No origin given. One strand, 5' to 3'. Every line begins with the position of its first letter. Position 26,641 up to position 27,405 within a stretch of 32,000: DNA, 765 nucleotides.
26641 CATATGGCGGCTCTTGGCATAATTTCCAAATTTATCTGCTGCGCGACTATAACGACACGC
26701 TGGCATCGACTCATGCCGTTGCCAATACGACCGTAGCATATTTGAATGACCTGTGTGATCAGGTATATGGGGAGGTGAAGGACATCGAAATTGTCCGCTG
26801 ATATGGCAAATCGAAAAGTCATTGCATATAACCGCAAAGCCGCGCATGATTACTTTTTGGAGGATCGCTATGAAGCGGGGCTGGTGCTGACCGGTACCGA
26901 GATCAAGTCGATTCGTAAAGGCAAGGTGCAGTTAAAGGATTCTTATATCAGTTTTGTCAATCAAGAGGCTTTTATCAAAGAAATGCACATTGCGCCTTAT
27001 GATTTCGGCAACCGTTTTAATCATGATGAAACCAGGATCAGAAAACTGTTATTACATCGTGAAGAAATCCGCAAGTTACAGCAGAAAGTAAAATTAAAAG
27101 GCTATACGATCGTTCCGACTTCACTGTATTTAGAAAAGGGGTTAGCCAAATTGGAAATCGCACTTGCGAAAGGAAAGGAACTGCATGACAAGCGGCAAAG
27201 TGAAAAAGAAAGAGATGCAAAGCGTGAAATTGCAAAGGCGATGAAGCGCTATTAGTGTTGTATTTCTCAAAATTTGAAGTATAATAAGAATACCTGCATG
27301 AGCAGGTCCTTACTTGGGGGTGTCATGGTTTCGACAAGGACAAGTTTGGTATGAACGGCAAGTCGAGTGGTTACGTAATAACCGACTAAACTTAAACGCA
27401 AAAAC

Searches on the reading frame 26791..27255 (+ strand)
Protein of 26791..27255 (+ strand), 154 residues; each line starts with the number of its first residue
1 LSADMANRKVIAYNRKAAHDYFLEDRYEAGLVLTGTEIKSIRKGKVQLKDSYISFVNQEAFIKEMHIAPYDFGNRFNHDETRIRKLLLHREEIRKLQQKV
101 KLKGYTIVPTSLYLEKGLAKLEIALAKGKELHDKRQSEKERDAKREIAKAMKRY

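Call 6: search_protein_families(library=pfam, proteins=[window:26791-27255:+], max_evalue=0.01)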
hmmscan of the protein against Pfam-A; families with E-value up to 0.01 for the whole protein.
window:26791-27255:+ (154 aa): 1 family
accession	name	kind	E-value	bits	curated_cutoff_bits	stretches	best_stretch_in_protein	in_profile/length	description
PF01668.23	SmpB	-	1e-61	207.5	27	1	11-153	1-143/143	SmpB protein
